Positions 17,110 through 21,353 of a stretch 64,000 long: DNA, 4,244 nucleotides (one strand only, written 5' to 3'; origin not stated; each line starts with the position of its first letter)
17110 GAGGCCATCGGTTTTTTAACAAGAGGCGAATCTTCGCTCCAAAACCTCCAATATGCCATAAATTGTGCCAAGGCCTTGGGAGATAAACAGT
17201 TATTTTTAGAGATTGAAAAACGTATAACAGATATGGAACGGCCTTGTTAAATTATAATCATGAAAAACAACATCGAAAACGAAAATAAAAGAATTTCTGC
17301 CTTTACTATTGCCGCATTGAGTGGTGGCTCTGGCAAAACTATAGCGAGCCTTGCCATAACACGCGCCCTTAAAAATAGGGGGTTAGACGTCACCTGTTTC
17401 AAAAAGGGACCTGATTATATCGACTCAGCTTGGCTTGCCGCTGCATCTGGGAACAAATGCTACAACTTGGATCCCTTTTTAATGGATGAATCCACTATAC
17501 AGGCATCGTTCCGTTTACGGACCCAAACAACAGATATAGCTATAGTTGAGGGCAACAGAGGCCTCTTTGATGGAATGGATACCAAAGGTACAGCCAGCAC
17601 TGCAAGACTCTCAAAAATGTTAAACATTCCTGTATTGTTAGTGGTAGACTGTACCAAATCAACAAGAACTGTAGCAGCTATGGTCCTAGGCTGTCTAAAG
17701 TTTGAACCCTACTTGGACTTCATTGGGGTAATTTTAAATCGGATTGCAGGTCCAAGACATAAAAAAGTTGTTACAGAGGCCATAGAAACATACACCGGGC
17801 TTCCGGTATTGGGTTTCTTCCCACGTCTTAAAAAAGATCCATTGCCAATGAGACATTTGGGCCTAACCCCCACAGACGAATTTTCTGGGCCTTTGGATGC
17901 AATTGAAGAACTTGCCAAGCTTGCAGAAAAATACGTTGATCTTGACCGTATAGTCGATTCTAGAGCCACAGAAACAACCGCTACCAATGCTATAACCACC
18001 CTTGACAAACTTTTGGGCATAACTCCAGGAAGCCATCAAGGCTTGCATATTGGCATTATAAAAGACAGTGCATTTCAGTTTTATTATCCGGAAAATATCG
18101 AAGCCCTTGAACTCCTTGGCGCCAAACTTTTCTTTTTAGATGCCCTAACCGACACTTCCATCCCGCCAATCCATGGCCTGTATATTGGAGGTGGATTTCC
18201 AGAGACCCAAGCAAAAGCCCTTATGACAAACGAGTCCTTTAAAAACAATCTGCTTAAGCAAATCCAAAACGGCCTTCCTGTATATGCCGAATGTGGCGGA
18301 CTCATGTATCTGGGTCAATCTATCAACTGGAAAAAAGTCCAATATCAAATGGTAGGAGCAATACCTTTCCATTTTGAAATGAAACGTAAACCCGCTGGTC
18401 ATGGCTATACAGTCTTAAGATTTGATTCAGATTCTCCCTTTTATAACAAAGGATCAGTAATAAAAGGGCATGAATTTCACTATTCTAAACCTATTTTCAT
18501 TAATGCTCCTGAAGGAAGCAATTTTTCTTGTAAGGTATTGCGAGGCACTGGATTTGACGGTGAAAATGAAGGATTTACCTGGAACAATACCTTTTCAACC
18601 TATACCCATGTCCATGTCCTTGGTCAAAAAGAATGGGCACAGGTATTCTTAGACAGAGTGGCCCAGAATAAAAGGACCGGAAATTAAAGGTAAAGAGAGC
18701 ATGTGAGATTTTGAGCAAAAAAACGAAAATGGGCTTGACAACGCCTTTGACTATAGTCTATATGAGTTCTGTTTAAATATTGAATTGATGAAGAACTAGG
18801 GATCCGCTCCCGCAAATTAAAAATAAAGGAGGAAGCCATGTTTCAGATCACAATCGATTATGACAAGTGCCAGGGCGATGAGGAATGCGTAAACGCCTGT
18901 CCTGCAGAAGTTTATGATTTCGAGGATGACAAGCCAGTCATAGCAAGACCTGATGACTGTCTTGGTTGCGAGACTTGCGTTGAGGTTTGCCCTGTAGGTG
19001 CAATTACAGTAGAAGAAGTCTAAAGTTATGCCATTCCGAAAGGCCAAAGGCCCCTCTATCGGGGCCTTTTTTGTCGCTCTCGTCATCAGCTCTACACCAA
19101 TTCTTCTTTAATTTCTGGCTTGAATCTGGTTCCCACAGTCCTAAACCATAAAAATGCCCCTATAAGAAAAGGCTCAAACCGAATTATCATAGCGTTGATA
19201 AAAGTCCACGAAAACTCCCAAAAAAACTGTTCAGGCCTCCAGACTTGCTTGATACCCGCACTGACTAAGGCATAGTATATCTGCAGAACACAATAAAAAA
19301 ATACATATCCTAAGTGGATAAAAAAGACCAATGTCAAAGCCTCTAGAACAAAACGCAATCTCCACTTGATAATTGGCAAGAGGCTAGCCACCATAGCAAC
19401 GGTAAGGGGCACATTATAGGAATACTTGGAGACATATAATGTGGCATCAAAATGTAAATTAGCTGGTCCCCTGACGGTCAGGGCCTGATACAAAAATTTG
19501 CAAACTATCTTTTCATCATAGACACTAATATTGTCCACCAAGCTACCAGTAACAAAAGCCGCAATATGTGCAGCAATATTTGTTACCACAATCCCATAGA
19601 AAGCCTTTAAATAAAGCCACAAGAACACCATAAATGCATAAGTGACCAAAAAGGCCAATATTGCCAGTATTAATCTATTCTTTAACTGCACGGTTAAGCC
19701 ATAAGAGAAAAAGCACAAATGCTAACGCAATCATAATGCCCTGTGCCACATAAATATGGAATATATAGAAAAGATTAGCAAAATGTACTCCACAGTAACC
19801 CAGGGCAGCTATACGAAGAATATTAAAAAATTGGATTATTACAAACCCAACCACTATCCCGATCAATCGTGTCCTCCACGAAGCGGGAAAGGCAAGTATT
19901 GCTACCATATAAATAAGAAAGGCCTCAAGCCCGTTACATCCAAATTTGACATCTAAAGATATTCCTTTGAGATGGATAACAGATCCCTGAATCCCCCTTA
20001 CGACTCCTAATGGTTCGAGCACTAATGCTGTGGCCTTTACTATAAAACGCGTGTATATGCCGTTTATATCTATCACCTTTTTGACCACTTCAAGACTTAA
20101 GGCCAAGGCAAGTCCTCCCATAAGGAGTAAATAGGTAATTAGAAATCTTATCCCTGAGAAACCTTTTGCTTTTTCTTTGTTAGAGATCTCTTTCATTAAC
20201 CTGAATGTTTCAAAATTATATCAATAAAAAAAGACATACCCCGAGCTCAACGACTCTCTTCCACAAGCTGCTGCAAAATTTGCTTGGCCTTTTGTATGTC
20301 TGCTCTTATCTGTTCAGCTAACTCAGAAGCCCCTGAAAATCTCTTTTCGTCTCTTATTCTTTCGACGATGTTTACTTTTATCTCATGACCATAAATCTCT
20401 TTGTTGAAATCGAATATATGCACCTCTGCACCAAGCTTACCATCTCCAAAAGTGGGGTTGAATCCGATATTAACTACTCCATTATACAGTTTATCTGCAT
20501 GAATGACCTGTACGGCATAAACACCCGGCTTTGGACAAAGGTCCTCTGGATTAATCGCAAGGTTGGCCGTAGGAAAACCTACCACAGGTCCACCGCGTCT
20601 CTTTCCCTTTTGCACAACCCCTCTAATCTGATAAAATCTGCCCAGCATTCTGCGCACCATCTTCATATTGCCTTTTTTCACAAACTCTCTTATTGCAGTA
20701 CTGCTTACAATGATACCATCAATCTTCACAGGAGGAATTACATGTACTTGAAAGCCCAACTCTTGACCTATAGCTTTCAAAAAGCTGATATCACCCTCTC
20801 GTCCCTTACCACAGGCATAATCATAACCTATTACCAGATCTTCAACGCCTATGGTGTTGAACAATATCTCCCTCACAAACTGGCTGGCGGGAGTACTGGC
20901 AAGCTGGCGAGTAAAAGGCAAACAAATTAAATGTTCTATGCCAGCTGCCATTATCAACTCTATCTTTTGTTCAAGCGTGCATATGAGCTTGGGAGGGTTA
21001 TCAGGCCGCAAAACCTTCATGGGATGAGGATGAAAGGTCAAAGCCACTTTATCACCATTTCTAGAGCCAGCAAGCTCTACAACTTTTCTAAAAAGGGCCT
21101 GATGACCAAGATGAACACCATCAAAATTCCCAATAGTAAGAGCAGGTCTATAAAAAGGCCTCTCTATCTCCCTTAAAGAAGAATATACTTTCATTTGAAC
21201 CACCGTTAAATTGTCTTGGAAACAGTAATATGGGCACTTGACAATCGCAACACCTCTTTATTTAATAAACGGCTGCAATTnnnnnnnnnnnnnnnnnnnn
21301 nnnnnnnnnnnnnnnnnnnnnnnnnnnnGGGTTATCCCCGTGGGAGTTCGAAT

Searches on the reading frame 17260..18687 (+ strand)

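Call 48: search_protein_families(library=ncbifam, proteins=[window:17260-18687:+], max_evalue=1e-25)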
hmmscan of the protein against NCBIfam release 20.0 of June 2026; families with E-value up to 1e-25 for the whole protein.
window:17260-18687:+ (475 aa): 5 families
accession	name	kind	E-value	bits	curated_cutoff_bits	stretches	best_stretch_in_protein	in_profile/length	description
NF002204.1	PRK01077.1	equivalog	3.7e-127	424.7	254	1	14-453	3-420/420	cobyrinic acid a,c-diamide synthase CobB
TIGR00379.1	cobB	subfamily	6e-124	414.4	261.4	1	17-465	4-445/449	cobyrinic/hydrogenobyrinic acid a,c-diamide synthase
NF033195.1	F430_CfbB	exception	1.2e-118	396.9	560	1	16-464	3-450/451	Ni-sirohydrochlorin a,c-diamide synthase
NF053748.1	bifunc_CobBC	exception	1e-95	321.8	950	1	15-472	4-448/797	bifunctional hydrogenobyrinic acid a,c-diamide synthase/histidinol phosphate aminotransferase CobBC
NF010471.0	PRK13896.1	equivalog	8e-73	245.9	693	1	15-453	4-421/433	cobyrinic acid a,c-diamide synthase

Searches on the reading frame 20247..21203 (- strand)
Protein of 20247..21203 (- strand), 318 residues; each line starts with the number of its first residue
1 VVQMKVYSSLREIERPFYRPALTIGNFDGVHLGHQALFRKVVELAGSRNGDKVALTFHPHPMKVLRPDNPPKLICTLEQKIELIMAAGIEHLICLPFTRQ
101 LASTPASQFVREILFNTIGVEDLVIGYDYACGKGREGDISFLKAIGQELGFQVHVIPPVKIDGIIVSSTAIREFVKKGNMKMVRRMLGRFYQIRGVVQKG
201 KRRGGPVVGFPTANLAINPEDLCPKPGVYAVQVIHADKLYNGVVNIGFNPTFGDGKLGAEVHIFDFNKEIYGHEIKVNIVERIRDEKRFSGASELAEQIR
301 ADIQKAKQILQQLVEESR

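Call 48: search_protein_families(library=ncbifam, proteins=[window:20247-21203:-], max_evalue=1e-25)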
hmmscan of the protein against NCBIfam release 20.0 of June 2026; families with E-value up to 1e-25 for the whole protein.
window:20247-21203:- (318 aa): 9 families
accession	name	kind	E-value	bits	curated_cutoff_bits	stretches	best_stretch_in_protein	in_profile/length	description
NF004160.0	PRK05627.1-3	equivalog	4.3e-92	308.2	295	1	7-312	4-321/325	bifunctional riboflavin kinase/FAD synthetase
NF004162.0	PRK05627.1-5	equivalog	6.8e-86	288.4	241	1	21-312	16-301/304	bifunctional riboflavin kinase/FAD synthetase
NF004159.0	PRK05627.1-2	equivalog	3.7e-81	272.7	306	1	4-313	2-310/326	bifunctional riboflavin kinase/FAD synthetase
NF004163.0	PRK05627.1-6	equivalog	3.7e-79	266.1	315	1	4-312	1-309/313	bifunctional riboflavin kinase/FAD synthetase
TIGR00083.1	ribF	equivalog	6.3e-79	265.4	184.35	1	21-310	1-289/290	riboflavin biosynthesis protein RibF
NF004161.0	PRK05627.1-4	equivalog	4.8e-76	255.8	461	1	22-312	22-313/324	bifunctional riboflavin kinase/FAD synthetase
NF004158.0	PRK05627.1-1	equivalog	1.2e-59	202.2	396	1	21-308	19-302/304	bifunctional riboflavin kinase/FAD synthetase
NF005518.0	PRK07143.1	equivalog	2.3e-32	112.6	232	1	16-310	13-274/281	hypothetical protein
NF045965.1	RibF_rel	equivalog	1.2e-28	100.3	200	1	16-309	10-277/279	FAD synthase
